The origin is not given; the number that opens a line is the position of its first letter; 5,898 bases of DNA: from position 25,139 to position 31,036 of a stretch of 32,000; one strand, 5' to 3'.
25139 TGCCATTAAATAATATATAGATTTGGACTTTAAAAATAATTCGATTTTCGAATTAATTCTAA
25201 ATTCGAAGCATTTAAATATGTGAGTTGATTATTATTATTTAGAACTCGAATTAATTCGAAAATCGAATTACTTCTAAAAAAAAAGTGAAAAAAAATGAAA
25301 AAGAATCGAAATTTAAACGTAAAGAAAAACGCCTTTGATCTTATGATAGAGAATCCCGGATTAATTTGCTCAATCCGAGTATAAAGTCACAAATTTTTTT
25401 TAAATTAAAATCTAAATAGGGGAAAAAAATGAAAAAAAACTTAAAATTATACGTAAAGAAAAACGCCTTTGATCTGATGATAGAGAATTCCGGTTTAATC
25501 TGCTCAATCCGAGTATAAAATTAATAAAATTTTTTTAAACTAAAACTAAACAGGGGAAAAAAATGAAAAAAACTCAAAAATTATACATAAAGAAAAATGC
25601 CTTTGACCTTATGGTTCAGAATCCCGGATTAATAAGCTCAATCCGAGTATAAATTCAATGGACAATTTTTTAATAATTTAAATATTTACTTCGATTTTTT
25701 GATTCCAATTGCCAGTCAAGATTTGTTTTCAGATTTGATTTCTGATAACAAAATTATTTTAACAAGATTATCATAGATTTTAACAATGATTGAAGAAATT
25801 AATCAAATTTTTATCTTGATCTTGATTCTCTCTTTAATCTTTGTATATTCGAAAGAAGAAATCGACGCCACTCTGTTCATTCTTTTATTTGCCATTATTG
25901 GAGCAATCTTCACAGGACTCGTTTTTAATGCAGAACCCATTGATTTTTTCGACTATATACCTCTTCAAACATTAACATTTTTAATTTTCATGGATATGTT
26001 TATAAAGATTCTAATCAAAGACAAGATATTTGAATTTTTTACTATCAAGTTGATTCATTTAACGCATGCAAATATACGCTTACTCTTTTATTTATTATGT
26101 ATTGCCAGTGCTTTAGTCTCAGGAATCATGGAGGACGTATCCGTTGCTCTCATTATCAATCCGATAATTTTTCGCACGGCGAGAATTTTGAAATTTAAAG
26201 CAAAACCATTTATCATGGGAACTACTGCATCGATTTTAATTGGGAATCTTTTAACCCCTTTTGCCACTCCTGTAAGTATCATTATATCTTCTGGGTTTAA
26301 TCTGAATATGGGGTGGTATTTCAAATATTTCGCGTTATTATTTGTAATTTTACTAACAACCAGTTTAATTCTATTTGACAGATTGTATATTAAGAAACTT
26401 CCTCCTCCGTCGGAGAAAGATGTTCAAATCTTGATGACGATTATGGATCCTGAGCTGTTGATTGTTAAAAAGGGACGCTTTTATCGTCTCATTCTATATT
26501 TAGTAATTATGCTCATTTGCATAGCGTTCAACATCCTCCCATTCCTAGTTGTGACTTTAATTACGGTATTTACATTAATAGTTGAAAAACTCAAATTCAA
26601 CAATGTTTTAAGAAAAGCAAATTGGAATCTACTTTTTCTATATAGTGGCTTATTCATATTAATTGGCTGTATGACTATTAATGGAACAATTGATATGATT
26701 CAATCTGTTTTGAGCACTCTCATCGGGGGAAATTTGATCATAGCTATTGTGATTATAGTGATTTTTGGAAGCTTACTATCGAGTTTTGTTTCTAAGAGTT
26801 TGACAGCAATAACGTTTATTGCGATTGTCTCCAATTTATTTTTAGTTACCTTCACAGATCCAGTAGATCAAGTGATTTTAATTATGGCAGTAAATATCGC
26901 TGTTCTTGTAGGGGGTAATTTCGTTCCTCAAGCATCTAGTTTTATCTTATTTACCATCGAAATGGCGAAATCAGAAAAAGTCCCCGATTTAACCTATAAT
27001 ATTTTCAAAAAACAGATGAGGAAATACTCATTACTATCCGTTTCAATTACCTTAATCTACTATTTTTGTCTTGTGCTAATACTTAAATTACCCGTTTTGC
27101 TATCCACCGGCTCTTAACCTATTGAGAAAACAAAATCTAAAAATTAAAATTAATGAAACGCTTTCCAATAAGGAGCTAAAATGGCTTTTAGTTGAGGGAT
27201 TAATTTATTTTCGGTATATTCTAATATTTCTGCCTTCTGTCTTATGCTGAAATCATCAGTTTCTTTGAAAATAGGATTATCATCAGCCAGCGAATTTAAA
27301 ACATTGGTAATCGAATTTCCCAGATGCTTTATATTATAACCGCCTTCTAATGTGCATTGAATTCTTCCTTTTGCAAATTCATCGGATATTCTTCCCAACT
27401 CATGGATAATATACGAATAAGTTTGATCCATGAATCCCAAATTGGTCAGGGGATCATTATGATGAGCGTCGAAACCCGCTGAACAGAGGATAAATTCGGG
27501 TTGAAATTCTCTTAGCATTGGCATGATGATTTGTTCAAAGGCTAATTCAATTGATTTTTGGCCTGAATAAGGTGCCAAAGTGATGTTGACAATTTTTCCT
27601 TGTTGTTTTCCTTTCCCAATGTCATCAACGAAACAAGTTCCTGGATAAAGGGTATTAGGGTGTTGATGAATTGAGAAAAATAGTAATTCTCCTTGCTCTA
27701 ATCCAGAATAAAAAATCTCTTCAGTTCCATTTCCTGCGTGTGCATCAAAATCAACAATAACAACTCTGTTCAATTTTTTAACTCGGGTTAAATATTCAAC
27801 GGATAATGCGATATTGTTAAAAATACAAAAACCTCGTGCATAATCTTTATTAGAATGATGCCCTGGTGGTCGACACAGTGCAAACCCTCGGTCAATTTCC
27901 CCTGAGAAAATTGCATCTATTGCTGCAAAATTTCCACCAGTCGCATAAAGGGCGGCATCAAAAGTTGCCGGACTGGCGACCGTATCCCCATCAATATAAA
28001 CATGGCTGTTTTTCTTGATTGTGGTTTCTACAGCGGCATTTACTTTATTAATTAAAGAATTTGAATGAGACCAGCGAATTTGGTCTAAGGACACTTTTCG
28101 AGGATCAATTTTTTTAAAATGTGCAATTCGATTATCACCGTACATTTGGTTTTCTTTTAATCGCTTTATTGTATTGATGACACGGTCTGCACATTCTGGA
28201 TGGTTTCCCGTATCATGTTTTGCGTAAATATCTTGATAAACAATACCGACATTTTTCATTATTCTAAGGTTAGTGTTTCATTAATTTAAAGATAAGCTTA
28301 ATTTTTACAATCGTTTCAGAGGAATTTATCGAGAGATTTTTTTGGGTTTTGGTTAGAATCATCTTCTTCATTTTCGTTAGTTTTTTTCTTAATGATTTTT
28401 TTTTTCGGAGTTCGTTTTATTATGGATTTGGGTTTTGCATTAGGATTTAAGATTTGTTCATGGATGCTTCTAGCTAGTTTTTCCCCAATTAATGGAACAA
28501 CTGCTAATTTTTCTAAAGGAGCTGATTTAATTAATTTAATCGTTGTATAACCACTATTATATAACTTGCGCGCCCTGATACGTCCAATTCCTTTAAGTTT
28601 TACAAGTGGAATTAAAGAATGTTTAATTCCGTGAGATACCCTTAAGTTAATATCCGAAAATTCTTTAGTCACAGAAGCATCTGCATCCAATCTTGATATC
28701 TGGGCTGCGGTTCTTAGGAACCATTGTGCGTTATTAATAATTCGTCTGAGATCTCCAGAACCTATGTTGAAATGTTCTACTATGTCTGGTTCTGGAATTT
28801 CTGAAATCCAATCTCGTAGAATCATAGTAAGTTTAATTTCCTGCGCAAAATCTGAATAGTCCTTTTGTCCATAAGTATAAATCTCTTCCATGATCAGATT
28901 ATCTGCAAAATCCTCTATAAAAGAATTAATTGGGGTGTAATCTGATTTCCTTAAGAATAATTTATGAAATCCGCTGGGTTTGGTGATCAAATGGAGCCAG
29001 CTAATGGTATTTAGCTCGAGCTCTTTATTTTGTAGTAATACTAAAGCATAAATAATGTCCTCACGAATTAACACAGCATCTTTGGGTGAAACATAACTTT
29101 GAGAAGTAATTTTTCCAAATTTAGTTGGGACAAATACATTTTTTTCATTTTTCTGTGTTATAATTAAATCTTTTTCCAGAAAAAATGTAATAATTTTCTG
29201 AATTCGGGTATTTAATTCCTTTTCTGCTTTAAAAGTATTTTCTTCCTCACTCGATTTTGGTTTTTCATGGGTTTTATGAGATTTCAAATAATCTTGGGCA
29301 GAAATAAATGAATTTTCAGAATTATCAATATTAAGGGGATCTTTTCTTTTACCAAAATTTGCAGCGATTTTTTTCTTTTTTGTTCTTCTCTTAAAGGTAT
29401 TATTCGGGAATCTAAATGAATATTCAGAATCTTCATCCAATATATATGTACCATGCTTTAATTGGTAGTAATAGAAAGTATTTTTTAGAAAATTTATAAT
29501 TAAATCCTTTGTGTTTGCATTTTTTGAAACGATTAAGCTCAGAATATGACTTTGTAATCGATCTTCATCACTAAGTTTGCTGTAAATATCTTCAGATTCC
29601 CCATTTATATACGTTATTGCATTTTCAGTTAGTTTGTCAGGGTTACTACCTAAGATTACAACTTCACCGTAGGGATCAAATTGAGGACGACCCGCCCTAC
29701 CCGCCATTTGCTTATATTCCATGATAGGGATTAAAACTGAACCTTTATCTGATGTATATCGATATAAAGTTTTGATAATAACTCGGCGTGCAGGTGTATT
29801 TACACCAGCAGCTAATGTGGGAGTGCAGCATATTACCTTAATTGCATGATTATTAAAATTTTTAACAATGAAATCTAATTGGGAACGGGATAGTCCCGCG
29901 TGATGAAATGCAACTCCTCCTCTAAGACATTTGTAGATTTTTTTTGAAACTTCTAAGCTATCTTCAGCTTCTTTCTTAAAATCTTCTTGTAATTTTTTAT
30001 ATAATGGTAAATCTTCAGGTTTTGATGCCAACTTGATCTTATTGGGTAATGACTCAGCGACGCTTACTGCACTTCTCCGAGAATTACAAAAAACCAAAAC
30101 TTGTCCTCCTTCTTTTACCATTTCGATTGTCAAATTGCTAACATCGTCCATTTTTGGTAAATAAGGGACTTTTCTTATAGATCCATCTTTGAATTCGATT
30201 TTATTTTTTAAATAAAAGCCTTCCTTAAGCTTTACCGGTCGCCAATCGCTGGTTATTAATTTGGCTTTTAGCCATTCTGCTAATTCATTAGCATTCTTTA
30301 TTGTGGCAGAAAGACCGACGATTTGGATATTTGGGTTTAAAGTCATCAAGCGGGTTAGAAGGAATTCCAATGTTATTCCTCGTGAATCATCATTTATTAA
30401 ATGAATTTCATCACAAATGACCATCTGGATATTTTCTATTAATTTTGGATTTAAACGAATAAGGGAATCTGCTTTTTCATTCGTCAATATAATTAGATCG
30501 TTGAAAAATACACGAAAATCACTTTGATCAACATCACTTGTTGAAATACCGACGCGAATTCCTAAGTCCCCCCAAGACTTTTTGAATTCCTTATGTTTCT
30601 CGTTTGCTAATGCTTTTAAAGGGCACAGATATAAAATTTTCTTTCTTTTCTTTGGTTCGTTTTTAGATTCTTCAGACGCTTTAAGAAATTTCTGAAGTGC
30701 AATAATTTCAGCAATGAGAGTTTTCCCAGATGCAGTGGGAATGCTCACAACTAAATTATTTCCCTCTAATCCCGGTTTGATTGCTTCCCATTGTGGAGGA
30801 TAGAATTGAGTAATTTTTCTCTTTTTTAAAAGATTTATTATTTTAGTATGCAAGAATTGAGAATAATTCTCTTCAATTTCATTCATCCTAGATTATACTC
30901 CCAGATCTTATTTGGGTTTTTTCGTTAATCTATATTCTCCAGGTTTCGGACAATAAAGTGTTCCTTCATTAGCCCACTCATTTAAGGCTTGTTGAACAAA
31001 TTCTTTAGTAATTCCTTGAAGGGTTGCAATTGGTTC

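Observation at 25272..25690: Triplicated 134-bp cassette encoding three paralogous 29-aa peptides that the ORF track cannot see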

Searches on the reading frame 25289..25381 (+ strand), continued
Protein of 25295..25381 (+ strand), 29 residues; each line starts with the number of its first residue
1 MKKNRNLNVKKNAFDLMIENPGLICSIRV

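Call 81: predict_structure(alignment_id=A5)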
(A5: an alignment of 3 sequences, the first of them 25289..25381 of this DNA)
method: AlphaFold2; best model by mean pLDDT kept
length: 31 residues; sequences in the alignment: 3
mean_pLDDT: 67.2   pTM: 0.27
mean pLDDT of the five models: 67.2, 67.2, 65.6, 64.3, 61.4
residues with pLDDT >= 90: 0; 70-90: 16; 50-70: 12; < 50: 3
segments of 3 or more residues with pLDDT < 50: none
pLDDT, mean of each block of 10 residues (from residue 1): 53 73 77 56
secondary structure, 60 per line:
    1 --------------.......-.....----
elements in order: H15-21 H23-27
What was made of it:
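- AF2 gives two short helices with pLDDT 67 (call 81).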

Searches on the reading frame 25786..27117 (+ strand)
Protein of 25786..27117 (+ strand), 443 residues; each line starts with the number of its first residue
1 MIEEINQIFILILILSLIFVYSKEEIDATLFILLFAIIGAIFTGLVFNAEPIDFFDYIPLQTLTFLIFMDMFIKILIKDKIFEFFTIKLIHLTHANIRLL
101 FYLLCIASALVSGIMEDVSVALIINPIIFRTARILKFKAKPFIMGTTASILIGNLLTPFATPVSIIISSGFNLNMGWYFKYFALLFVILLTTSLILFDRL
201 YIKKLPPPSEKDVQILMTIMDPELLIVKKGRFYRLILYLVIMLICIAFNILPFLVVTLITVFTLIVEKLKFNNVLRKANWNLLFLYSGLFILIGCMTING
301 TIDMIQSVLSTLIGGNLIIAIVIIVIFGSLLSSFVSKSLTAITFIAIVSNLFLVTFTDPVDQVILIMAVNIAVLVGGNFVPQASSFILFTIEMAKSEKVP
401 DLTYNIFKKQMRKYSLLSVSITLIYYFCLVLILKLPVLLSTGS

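Call 9: search_protein_families(library=pfam, proteins=[window:25786-27117:+], max_evalue=0.01)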
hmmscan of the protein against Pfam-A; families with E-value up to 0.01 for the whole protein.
window:25786-27117:+ (443 aa): 1 family
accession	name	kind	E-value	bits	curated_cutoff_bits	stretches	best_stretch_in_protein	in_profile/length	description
PF03600.22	CitMHS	-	9.3e-35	120.7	31.9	1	32-369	11-335/336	Citrate transporter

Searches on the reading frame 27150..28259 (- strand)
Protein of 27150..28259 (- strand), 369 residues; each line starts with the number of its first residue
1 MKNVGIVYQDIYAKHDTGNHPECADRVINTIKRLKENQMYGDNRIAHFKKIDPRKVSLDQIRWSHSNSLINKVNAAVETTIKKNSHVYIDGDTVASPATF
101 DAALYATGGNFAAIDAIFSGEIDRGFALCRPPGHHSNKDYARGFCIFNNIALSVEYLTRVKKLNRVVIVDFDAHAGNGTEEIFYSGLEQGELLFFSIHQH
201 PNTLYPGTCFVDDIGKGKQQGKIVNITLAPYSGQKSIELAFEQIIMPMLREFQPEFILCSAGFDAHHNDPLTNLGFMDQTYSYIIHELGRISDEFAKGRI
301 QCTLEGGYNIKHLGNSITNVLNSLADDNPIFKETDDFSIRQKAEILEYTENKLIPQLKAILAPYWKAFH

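Call 9: search_protein_families(library=pfam, proteins=[window:27150-28259:-], max_evalue=0.01)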
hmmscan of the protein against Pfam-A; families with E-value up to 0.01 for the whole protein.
window:27150-28259:- (369 aa): 1 family
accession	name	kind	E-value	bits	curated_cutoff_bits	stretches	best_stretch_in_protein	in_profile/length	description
PF00850.24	Hist_deacetyl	-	5.2e-85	285.8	27.9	1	20-323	1-297/298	Histone deacetylase domain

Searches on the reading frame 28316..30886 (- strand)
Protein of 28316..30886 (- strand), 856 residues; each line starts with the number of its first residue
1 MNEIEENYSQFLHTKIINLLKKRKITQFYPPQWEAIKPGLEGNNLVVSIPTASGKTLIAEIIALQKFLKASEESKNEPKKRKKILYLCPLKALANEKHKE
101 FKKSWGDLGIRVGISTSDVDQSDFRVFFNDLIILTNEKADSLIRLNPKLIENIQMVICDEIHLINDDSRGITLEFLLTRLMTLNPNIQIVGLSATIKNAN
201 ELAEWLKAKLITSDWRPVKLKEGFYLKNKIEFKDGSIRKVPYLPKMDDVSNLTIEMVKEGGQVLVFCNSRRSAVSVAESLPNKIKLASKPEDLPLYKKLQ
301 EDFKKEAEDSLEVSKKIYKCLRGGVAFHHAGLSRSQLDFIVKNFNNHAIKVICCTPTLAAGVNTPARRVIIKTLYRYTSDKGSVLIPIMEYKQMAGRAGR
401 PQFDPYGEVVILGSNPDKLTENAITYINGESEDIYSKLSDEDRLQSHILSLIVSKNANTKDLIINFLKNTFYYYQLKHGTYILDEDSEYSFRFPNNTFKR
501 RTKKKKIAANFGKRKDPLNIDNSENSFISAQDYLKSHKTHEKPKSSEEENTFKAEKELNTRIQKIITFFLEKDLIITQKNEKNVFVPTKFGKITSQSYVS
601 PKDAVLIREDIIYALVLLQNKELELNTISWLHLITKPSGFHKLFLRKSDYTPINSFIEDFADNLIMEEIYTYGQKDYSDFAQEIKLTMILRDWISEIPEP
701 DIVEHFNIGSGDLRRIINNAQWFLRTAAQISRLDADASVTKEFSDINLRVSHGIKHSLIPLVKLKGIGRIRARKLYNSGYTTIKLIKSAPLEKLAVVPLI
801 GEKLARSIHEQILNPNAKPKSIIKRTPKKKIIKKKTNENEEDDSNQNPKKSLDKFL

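Call 9: search_protein_families(library=pfam, proteins=[window:28316-30886:-], max_evalue=0.01)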
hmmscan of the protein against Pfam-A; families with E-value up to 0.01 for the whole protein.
window:28316-30886:- (856 aa): 10 families
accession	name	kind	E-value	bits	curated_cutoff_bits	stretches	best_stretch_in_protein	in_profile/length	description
PF00270.35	DEAD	-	2.4e-31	109.2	26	1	30-200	2-165/167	DEAD/DEAH box helicase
PF21280.2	Helicase_dom4_arc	-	1.2e-26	93.5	27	1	629-753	2-125/125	Archaeal helicase, domain 4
PF00271.37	Helicase_C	-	1.7e-12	48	23.5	1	321-401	38-109/110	Helicase conserved C-terminal domain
PF04851.21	ResIII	-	1.1e-08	35.7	22.5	1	29-197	5-163/164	Type III restriction enzyme, res subunit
PF14520.12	HHH_5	-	4.1e-07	30.8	27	1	761-811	4-54/57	Helix-hairpin-helix domain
PF20470.4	HTH_61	-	4.3e-05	24.3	24.3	1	421-478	13-71/92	Helix-turn-helix domain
PF00633.29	HHH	-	0.0014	18.8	24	0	761-776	13-28/30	Helix-hairpin-helix motif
PF22527.2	DEXQc_Suv3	-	0.0023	18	27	1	79-177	35-118/154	DEXQ-box helicase domain of Suv3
PF12826.13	HHH_2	-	0.0036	17.9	27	1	766-811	10-54/64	Helix-hairpin-helix motif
PF10391.15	DNA_pol_lambd_f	-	0.0076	16.5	29.8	0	766-794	8-36/51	Fingers domain of DNA polymerase lambda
